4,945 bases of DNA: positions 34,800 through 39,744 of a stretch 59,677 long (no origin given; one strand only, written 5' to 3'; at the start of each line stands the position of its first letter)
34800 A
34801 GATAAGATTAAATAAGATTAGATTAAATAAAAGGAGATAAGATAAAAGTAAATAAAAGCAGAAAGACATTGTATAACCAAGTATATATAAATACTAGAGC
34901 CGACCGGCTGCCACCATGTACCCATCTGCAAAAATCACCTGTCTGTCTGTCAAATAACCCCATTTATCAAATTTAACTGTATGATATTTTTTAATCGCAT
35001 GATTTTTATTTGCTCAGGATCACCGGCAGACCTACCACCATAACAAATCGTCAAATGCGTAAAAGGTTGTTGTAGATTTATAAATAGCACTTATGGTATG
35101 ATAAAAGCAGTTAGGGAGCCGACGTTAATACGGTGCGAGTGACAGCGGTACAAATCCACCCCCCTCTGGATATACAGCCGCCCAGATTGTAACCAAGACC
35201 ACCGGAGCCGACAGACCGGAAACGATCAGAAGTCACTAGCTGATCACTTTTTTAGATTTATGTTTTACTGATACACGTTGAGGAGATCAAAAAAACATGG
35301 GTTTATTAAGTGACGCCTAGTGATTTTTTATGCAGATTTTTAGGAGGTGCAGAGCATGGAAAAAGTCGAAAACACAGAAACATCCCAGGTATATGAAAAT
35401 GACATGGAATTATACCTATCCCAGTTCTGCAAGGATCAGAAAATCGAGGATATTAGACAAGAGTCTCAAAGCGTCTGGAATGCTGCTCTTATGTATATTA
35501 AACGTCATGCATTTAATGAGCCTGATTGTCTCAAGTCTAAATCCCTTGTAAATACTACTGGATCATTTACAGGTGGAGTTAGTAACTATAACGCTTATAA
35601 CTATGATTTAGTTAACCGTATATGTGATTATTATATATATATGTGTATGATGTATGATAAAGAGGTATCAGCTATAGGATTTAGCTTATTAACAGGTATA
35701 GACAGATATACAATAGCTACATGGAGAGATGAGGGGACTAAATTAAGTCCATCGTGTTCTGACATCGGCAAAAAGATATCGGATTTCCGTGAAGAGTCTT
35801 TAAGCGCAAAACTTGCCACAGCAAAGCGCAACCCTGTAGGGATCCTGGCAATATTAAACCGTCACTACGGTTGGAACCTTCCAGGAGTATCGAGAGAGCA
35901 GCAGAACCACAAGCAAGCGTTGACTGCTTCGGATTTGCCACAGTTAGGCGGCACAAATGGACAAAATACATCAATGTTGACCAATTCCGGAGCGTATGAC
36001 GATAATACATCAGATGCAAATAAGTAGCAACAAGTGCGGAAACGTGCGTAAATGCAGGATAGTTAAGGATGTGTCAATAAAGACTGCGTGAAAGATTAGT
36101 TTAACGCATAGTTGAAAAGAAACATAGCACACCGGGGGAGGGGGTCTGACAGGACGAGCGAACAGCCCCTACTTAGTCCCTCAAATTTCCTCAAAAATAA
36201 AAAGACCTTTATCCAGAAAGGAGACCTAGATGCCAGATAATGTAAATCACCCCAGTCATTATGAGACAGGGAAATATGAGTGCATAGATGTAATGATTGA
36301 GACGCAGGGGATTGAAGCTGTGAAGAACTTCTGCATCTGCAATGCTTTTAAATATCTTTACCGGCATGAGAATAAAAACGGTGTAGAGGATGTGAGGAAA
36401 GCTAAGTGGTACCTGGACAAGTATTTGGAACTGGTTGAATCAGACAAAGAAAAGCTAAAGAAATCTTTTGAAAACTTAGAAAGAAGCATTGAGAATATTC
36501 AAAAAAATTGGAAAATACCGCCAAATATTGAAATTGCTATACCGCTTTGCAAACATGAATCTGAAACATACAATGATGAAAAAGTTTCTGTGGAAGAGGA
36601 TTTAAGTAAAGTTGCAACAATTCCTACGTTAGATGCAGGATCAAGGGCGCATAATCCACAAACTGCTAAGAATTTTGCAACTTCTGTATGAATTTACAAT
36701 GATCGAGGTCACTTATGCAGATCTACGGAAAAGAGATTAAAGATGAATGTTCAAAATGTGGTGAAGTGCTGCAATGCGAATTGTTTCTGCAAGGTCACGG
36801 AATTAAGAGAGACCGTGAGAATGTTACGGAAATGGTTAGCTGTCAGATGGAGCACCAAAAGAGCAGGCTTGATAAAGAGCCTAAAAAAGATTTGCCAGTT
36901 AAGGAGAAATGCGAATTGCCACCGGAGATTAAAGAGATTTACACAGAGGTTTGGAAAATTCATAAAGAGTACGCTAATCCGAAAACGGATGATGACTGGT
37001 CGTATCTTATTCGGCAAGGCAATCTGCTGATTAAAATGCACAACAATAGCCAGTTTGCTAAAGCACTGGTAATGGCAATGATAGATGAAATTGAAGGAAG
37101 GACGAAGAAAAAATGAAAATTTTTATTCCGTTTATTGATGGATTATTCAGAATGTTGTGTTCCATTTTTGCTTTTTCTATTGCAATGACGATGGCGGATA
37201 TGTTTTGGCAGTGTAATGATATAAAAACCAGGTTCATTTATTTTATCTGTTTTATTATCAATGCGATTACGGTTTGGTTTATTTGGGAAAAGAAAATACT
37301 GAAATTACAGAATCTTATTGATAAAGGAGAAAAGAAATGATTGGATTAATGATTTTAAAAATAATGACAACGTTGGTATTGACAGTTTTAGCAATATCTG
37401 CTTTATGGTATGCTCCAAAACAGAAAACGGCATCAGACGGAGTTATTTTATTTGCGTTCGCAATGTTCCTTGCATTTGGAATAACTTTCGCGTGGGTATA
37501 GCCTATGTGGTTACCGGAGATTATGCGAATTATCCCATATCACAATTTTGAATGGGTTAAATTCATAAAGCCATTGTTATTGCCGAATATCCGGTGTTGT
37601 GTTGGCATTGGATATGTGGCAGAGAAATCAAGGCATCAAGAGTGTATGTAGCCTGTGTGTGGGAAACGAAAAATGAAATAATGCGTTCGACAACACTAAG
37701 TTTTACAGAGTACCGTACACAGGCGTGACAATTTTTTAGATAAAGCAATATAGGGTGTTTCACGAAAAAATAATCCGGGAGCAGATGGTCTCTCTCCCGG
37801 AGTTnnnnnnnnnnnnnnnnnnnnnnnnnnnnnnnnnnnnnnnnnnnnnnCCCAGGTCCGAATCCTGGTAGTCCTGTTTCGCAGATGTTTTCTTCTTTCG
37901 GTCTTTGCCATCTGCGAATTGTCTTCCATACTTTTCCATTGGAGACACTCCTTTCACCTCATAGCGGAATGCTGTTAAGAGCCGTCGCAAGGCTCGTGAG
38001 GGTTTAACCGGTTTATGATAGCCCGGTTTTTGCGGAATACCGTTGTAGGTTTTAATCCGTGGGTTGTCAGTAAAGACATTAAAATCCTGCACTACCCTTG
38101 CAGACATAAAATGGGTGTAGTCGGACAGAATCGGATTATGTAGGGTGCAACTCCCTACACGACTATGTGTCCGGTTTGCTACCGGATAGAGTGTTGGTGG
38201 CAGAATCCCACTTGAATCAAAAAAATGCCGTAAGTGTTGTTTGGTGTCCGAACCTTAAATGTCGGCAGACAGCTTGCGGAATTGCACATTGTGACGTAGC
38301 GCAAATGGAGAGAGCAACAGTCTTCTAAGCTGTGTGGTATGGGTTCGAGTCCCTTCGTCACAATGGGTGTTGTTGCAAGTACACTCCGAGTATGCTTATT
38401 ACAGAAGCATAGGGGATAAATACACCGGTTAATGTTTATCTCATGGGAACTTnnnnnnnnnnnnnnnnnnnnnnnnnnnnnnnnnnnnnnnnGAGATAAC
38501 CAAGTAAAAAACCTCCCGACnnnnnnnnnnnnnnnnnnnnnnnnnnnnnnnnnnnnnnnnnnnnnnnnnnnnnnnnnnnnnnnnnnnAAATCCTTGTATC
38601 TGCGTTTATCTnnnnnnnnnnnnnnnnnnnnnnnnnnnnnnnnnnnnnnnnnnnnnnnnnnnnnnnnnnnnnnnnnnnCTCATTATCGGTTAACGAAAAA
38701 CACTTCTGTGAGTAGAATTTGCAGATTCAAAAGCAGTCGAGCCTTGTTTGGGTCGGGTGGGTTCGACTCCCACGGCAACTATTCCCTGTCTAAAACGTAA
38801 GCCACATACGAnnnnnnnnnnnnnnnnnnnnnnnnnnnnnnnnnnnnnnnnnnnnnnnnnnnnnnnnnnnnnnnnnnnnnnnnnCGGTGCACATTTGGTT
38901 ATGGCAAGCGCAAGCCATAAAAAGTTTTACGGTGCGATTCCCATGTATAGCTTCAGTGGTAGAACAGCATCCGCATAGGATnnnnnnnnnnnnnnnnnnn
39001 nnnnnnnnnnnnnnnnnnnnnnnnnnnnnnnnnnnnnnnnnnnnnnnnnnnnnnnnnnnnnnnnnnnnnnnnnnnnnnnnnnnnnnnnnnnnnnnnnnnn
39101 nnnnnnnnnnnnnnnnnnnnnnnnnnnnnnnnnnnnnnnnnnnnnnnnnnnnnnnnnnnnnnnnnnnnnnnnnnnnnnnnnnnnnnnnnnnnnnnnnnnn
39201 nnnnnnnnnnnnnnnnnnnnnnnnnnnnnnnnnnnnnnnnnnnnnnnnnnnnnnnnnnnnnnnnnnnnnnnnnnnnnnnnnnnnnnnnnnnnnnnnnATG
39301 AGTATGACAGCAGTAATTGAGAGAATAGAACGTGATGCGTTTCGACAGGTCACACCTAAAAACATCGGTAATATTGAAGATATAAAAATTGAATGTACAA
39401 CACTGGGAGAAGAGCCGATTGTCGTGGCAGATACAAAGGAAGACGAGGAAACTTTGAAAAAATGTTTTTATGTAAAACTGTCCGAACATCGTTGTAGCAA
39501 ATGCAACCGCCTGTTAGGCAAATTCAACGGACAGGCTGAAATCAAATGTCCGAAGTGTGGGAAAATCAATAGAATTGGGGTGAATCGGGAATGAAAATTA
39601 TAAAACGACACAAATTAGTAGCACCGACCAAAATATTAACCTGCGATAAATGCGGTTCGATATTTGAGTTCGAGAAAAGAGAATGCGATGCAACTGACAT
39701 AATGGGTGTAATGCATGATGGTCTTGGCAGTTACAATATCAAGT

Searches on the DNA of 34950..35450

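Call 7: search_rna_families(source=window, start=34950, end=35450, threshold=evalue, max_evalue=10, show_alignments=3)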
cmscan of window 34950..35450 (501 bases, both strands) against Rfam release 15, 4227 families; matches with E-value up to 10: 0.
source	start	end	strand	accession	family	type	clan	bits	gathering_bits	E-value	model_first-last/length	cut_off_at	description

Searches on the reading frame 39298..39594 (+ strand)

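Call 57: search_protein_families(library=pfam, proteins=[window:39298-39594:+], max_evalue=0.01)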
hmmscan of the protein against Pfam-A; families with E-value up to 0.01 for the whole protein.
window:39298-39594:+ (98 aa): 5 families
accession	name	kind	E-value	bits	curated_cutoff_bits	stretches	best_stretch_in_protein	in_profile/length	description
PF10122.14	Zn_ribbon_Com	-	1.4e-06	28.1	22.9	1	62-93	3-36/52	Mu-like prophage protein Com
PF13248.11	Zn_ribbon_3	-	0.0024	17.7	27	0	81-96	2-17/26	zinc-ribbon domain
PF10601.15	zf-LITAF-like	-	0.0054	17.3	23.8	0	61-76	54-69/70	LITAF-like zinc ribbon domain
PF07754.17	HVO_2753_ZBP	-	0.0088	16.3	33.2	0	66-91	1-28/46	Small zinc finger protein HVO_2753-like, Zn-binding pocket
PF15777.11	Anti-TRAP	-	0.0092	16.4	32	0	63-88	10-37/59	Tryptophan RNA-binding attenuator protein inhibitory protein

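Call 94: search_protein_families(library=phrogs, proteins=[window:39298-39594:+], max_evalue=0.01)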
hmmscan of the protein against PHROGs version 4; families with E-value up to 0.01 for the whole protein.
window:39298-39594:+ (98 aa): 3 families
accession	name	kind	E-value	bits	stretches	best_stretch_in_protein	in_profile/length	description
phrog_6417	-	other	1.1e-05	26.3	1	62-96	6-42/68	translational regulator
phrog_3207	-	unknown function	0.00024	22.2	1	52-89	13-52/90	-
phrog_13819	-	DNA, RNA and nucleotide metabolism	0.005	17.8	1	65-89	5-31/62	gpCom control of modification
